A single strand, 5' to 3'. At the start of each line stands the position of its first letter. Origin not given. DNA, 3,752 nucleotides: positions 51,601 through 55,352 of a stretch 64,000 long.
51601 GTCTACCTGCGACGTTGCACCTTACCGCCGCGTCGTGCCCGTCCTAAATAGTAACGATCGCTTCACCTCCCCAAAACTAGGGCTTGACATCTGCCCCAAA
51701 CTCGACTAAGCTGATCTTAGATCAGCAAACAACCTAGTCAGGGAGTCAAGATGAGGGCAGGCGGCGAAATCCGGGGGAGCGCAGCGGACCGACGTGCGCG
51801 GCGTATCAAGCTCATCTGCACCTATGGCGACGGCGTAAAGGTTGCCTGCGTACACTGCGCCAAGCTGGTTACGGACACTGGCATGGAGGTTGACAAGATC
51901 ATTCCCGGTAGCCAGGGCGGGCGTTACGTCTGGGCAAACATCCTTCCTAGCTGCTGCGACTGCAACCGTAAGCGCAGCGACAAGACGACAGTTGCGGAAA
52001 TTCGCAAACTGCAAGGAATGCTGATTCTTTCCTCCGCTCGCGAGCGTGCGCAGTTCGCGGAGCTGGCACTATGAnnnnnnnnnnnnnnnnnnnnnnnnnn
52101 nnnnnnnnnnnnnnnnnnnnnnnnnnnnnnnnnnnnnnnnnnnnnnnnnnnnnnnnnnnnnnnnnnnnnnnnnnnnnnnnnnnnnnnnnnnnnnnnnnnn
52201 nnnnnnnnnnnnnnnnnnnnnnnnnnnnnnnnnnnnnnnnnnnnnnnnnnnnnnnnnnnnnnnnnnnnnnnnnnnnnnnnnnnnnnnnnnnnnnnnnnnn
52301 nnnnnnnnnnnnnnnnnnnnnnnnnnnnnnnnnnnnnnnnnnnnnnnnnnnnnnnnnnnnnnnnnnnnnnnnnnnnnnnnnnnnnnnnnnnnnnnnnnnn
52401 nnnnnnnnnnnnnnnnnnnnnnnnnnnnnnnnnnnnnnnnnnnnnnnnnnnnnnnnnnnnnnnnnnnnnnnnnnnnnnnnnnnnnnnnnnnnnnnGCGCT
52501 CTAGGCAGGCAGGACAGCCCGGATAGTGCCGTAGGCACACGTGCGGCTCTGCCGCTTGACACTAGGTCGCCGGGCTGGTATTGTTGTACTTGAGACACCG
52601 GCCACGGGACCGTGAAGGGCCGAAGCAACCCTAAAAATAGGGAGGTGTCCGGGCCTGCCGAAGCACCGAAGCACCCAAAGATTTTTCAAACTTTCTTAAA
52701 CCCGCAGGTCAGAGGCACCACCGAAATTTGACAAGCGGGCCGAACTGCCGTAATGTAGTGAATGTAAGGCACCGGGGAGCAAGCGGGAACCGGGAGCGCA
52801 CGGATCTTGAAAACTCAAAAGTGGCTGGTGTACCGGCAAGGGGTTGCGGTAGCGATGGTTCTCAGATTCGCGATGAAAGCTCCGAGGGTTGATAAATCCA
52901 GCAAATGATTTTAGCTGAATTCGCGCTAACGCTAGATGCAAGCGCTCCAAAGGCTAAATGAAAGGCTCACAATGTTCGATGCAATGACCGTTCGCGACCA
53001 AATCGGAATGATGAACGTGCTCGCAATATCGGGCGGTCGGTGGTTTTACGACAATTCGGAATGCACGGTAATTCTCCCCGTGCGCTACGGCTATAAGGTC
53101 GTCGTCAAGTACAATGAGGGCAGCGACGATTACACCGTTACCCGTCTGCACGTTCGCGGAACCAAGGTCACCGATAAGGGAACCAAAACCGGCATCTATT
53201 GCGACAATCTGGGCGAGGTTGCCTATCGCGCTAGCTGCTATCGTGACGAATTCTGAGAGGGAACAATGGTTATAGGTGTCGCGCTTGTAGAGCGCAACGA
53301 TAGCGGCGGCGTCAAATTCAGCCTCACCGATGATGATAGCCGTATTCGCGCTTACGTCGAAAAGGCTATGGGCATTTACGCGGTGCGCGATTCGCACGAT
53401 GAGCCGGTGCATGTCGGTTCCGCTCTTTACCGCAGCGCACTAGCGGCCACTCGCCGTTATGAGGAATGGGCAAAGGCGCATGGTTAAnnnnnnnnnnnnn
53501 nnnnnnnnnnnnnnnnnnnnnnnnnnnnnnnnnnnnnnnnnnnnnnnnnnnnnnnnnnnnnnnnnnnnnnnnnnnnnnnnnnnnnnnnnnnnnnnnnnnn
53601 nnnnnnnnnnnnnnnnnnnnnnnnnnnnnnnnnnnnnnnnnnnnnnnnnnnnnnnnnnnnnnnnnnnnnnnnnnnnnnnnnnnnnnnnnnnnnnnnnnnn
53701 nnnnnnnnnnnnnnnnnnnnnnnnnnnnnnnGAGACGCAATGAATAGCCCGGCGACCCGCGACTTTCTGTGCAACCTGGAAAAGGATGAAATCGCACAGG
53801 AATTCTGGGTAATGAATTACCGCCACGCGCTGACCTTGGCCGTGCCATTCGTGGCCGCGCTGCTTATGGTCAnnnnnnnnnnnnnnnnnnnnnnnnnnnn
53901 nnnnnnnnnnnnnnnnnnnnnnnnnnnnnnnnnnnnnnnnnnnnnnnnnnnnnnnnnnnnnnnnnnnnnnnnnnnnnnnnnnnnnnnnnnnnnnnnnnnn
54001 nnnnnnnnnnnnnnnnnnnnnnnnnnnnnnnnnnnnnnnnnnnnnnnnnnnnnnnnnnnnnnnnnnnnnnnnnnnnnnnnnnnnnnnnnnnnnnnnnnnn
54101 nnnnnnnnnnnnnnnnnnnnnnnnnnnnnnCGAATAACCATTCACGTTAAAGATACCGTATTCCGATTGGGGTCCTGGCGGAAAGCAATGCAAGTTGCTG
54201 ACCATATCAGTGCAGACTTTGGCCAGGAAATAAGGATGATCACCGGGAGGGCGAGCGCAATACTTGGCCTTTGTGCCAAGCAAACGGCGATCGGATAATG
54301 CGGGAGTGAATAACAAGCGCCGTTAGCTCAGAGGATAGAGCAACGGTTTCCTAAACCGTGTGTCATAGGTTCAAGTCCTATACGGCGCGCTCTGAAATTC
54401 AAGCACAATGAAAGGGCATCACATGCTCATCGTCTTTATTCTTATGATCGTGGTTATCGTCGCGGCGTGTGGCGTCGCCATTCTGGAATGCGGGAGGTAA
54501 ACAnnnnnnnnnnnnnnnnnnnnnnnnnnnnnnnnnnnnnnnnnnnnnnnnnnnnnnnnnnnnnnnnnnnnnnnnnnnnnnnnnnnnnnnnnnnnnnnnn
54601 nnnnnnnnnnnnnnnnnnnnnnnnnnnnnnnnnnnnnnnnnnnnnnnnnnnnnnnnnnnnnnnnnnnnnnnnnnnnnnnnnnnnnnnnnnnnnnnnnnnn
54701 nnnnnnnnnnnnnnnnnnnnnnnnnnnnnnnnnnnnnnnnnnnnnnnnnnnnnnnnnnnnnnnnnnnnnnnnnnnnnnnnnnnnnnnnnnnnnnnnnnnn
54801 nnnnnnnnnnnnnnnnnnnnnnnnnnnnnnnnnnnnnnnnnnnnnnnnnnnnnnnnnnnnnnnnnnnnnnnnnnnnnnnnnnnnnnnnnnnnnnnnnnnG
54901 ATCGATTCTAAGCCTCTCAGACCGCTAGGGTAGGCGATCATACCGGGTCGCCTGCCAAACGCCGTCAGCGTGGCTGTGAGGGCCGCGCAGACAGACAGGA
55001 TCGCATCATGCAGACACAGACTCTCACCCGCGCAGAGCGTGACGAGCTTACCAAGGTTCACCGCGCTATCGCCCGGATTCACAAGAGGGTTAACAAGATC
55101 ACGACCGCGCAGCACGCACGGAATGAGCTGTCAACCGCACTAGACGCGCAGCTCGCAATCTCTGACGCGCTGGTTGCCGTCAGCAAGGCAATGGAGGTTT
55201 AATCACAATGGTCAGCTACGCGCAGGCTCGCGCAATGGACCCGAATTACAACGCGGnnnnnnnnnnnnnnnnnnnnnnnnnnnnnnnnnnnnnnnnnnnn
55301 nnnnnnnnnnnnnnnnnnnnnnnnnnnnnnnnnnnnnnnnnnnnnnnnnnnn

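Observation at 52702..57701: Family of near-identical consensus promoters with a fixed-distance upstream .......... site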

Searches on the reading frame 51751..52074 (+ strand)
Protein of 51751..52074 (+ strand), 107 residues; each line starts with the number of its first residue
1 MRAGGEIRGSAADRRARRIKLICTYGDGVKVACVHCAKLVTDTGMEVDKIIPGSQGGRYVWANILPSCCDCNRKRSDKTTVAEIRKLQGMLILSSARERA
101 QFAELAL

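Call 95: search_protein_families(library=pfam, proteins=[window:51751-52074:+], max_evalue=0.05)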
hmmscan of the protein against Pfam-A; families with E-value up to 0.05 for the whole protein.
window:51751-52074:+ (107 aa): 2 families
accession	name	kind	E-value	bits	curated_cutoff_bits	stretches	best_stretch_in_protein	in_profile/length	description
PF01844.29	HNH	-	4.2e-09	36.9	21.4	1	33-77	1-46/47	HNH endonuclease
PF14279.12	HNH_5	-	6.2e-09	36.1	27.5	1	33-80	1-48/56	HNH endonuclease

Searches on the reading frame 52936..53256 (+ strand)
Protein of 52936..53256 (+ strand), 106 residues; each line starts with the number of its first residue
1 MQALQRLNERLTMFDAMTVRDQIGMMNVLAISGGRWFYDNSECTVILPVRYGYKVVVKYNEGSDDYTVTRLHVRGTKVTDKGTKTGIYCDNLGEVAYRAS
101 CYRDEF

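Call 56: search_protein_families(library=pfam, proteins=[window:52936-53256:+], max_evalue=0.01)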
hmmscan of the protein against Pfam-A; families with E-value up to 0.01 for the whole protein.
window:52936-53256:+ (106 aa): 0 families

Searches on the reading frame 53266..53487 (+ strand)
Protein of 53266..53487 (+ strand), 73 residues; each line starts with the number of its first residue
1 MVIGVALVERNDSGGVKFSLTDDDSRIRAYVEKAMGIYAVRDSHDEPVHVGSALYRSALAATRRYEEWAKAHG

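Call 95: search_protein_families(library=pfam, proteins=[window:53266-53487:+], max_evalue=0.05)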
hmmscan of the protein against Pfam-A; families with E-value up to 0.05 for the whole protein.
window:53266-53487:+ (73 aa): 0 families

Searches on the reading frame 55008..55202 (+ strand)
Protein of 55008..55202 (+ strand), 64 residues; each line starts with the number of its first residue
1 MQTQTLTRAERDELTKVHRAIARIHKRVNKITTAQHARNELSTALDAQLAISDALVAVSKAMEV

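Call 95: search_protein_families(library=pfam, proteins=[window:55008-55202:+], max_evalue=0.05)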
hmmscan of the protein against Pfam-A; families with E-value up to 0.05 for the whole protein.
window:55008-55202:+ (64 aa): 1 family
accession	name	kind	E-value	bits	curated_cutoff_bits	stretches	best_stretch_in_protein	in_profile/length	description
PF10906.13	Mrx7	-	0.012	16.2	22.8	1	18-37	15-34/66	MIOREX complex component 7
